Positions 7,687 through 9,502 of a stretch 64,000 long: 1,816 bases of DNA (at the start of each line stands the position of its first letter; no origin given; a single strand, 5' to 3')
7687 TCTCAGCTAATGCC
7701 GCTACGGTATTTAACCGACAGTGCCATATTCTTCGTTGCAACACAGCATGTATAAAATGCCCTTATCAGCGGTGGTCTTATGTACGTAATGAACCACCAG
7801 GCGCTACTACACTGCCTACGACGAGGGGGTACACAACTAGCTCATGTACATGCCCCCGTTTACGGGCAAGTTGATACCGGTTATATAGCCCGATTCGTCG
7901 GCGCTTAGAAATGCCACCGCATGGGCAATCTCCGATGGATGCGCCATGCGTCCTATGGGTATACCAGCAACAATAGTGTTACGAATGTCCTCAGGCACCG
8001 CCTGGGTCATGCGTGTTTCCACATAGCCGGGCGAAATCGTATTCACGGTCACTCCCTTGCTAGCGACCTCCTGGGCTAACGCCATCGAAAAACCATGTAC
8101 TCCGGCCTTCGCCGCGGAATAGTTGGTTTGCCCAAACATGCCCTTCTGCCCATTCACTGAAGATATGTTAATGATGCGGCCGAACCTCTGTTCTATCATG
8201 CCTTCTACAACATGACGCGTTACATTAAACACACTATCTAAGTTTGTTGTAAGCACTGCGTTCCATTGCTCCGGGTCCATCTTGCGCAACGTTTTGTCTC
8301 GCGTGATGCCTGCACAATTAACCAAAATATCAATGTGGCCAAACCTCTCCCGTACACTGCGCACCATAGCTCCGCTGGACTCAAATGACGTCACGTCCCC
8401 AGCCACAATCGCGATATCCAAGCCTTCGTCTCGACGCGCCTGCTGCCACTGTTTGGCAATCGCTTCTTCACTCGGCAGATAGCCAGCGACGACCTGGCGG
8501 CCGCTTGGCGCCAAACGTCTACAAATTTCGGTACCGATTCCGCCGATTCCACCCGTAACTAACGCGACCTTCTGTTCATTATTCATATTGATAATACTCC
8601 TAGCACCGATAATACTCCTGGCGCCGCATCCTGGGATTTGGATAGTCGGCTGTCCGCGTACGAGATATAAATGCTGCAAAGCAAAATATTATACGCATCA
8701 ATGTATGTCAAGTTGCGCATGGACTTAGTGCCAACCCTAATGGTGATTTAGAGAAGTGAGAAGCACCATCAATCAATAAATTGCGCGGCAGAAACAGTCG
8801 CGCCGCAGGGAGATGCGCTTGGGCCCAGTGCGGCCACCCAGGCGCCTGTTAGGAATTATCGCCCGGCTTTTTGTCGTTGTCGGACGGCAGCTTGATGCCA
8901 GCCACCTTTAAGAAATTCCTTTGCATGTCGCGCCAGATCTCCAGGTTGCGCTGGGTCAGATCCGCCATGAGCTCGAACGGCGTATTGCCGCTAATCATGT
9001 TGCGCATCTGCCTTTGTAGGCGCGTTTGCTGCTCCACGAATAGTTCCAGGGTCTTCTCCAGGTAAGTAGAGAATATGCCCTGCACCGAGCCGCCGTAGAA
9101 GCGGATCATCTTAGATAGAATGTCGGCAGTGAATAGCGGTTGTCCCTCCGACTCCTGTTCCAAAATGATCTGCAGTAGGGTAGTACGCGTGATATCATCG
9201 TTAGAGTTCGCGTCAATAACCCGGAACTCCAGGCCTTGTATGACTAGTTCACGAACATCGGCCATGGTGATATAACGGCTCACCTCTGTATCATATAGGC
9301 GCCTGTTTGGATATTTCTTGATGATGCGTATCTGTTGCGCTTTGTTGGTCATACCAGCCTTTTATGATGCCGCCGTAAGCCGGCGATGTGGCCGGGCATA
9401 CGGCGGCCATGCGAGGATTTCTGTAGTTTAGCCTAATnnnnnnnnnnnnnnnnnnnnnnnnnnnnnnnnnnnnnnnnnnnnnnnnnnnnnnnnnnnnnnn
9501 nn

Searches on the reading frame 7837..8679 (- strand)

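Call 47: search_protein_families(library=pfam, proteins=[window:7837-8679:-], max_evalue=0.001)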
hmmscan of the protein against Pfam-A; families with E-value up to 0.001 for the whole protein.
window:7837-8679:- (280 aa): 4 families
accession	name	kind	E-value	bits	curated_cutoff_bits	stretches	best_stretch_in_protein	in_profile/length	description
PF00106.31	adh_short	-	1.6e-61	207.6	26.6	1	37-231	1-193/195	short chain dehydrogenase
PF13561.12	adh_short_C2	-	2.7e-59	201.1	27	1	47-277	7-235/236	Enoyl-(Acyl carrier protein) reductase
PF08659.16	KR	-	2.8e-23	83.2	22.6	1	39-217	3-175/180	KR domain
PF01370.27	Epimerase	-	0.0001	22.2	20.9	1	39-174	1-115/240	NAD dependent epimerase/dehydratase family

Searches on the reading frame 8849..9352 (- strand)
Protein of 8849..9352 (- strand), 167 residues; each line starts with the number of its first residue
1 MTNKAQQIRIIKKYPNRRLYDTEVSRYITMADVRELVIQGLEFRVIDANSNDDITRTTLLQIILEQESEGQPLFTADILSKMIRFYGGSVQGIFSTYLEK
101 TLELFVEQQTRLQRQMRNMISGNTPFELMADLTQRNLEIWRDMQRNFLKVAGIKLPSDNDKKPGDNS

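Call 47: search_protein_families(library=pfam, proteins=[window:8849-9352:-], max_evalue=0.001)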
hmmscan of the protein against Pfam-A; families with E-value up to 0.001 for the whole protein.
window:8849-9352:- (167 aa): 2 families
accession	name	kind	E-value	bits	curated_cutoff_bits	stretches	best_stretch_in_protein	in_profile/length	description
PF07879.16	PHB_acc_N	-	3.2e-29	101.3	25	1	10-70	1-61/61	PHB/PHA accumulation regulator DNA-binding domain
PF05233.18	PHB_acc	-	1.2e-13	51.3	27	1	74-113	1-40/40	PHB accumulation regulatory domain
